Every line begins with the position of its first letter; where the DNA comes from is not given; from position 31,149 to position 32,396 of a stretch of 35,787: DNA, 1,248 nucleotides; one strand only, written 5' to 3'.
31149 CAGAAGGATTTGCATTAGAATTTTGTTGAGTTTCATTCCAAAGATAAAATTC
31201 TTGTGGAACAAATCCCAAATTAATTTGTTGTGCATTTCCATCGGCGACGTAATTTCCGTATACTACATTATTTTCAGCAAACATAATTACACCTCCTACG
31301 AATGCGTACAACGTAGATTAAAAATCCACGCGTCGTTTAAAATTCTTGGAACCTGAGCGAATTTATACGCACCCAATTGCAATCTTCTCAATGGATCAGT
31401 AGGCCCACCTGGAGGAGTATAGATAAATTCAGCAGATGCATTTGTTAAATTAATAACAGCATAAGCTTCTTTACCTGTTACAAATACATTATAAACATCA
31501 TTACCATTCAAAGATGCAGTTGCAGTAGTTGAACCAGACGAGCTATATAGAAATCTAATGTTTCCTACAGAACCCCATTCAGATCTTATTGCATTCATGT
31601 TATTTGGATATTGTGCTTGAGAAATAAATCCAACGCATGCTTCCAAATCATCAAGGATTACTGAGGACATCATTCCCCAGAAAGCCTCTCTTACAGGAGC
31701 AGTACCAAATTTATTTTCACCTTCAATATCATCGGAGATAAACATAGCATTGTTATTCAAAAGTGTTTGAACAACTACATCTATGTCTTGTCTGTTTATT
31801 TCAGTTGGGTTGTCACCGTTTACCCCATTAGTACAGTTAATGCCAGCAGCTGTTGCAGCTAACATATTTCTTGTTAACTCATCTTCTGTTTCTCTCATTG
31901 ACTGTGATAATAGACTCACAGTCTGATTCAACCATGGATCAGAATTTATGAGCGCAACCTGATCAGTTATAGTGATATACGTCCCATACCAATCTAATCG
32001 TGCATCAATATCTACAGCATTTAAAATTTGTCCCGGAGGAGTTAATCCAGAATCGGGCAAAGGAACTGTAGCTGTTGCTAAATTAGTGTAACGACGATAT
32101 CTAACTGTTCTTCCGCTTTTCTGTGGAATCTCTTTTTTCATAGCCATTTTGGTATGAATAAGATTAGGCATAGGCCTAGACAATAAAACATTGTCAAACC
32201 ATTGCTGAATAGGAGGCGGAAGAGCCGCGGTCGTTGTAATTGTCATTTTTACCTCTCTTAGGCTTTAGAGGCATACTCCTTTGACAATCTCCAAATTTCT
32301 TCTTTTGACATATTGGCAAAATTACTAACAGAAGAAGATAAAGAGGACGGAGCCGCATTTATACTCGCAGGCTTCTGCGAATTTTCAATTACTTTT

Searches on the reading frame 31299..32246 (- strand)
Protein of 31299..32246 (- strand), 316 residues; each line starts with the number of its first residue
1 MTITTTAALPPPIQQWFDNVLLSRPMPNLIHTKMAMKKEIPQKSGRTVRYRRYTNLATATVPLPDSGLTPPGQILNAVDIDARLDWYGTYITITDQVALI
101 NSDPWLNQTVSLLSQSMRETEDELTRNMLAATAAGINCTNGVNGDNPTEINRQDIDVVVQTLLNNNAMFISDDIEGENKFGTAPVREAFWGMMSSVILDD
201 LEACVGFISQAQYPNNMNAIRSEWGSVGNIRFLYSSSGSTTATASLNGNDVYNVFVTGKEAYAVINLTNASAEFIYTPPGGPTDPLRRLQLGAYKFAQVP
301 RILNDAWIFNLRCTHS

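Call 10: search_protein_families(library=phrogs, proteins=[window:31299-32246:-])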
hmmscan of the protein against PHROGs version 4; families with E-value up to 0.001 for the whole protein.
window:31299-32246:- (316 aa): 1 family
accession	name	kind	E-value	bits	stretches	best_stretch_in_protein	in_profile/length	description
phrog_1357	-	head and packaging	4e-34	119.1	1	2-309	22-340/356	major head protein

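Call 11: find_related_loci(query=window:31299-32246:-, collection=viral_contigs, flank=10000)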
Query window:31299-32246:- (316 aa) in viral_contigs; peptide patterns used: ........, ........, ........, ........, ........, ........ (x = any residue, [..] = any of these).
54 stretches matched a pattern; 53 encode a relative of the query (tblastn E <= 1e-3); 53 distinct loci.
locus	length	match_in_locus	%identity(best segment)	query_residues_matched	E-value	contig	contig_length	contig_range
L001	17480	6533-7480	87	1-316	0e+0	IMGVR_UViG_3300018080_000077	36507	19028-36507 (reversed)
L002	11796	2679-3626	87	1-316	0e+0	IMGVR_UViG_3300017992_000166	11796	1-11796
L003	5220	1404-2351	87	1-316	0e+0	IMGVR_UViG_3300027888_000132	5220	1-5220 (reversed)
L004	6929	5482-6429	87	1-316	0e+0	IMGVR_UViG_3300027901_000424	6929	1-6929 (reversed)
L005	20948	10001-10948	80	1-316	2e-176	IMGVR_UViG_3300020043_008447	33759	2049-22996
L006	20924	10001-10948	80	1-316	2e-176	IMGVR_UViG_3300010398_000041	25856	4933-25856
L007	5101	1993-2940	79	1-316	2e-179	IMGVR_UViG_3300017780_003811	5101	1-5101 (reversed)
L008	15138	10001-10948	80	1-316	3e-175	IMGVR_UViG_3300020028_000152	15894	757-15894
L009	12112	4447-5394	80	1-316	6e-175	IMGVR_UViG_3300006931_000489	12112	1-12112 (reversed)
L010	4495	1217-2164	80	1-316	4e-180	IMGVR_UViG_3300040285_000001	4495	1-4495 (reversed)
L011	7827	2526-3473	80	1-316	3e-174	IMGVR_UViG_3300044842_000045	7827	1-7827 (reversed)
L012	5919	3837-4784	79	1-316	5e-176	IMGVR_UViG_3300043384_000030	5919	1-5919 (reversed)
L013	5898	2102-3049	78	1-316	3e-176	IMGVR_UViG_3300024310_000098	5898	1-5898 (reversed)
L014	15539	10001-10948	78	1-316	6e-174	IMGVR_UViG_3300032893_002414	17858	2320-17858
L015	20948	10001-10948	79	1-316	1e-173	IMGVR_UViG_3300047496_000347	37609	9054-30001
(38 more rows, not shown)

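Call 20: find_encoding_contigs(protein=window:31299-32246:-, flank=10000, max_places=10)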
Protein window:31299-32246:- (316 aa): 1 contig read that carries it; 1 place shown.
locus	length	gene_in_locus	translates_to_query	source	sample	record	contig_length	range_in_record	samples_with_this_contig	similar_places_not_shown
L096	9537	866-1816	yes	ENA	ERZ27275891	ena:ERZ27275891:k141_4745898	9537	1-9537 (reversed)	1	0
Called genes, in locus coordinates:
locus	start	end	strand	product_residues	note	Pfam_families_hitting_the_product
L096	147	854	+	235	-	-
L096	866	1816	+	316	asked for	PF25209:Phage_capsid_4 (weak)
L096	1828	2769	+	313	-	PF16190:E1_FCCH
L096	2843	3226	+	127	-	-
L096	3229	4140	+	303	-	-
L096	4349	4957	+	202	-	PF21882:Gp53-like_C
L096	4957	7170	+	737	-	PF16190:E1_FCCH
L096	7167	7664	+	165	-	-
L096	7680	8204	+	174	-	-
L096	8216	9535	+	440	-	?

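Call 53: find_related_loci(query=window:31299-32246:-, collection=genome_contigs, flank=10000)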
Query window:31299-32246:- (316 aa) in genome_contigs; peptide patterns used: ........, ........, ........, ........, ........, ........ (x = any residue, [..] = any of these).
59 stretches matched a pattern, but none encodes a relative of the query by tblastn (E <= 1e-3).
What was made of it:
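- Tried and rejected: No relative of the capsid protein was found in 185,579 species genomes (call 53).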

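Call 54: search_dna_similar(query=window:31299-32246:-, collection=phages, mode=protein, max_rows=15, max_evalue=0.001)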
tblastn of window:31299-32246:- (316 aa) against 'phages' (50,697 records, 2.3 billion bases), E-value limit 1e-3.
Records with a match: 33; places in all: 33; records where one place covers at least 80% of the query: 29.
Best place of each record, by identity: <60% 33.
By first word of the organism name: Bacillus 13; Bacteriophage 10; Caudoviricetes 3; Paenibacillus 2; Pseudoalteromonas 1; Xanthomonas 1; Stenotrophomonas 1; Pseudomonas 1; Alteromonas 1.
By host as written in the record: - 13; Bacillus megaterium 6; Bacillus megaterium Km 5; Bacillus megaterium strain Km Sp- 2; Pseudoalteromonas nigrifaciens 1; Paenibacillus larvae SV21 1; Paenibacillus larvae Pl02-27 1; Xanthomonas sp. 1; and 3 more.
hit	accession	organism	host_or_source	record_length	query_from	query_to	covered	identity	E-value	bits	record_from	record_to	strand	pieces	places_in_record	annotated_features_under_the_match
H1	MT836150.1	Bacteriophage sp.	human fecal samples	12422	14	316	96%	27.5%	6e-21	99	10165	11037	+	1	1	record has no annotation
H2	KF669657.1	Bacillus phage poppyseed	Bacillus megaterium Km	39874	15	297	90%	27.6%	2e-16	86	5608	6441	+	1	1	capsid protein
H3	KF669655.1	Bacillus phage Page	Bacillus megaterium Km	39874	15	297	90%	27.6%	2e-16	86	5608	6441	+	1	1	hypothetical protein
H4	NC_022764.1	Bacillus phage Page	Bacillus megaterium Km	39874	15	297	90%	27.6%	2e-16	86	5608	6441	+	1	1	major head protein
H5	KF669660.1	Bacillus phage Pony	Bacillus megaterium Km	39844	15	297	90%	27.6%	4e-16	85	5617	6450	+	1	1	hypothetical protein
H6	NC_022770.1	Bacillus phage Pony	Bacillus megaterium Km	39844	15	297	90%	27.6%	4e-16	85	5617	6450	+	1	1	major head protein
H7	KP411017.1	Bacillus phage Palmer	Bacillus megaterium strain Km Sp-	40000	15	297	90%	27.6%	4e-16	85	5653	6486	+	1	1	capsid protein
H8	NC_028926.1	Bacillus phage Palmer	Bacillus megaterium strain Km Sp-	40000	15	297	90%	27.6%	4e-16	85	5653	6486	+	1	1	major head protein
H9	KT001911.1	Bacillus phage Pavlov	Bacillus megaterium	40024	15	297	90%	27.6%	4e-16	85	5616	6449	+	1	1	hypothetical protein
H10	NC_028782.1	Bacillus phage Pavlov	Bacillus megaterium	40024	15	297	90%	27.6%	4e-16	85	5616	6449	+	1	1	major head protein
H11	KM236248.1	Bacillus phage Pookie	Bacillus megaterium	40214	15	297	90%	27.6%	4e-16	85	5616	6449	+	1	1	capsid protein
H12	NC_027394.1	Bacillus phage Pookie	Bacillus megaterium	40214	15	297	90%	27.6%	4e-16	85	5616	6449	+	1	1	major head protein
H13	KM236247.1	Bacillus phage Pascal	Bacillus megaterium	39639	15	297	90%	27.5%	1e-15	84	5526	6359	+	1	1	capsid protein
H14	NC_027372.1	Bacillus phage Pascal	Bacillus megaterium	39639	15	297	90%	27.5%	1e-15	84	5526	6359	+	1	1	major head protein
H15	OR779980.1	Pseudoalteromonas phage vB_Pun_Y3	Pseudoalteromonas nigrifaciens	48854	21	314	93%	26.0%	3e-22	102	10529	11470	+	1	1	major capsid protein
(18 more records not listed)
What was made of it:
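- Tried and rejected: The nearest cultured phages are about 27-28% identical in the capsid protein (Bacillus megaterium phages, call 54).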
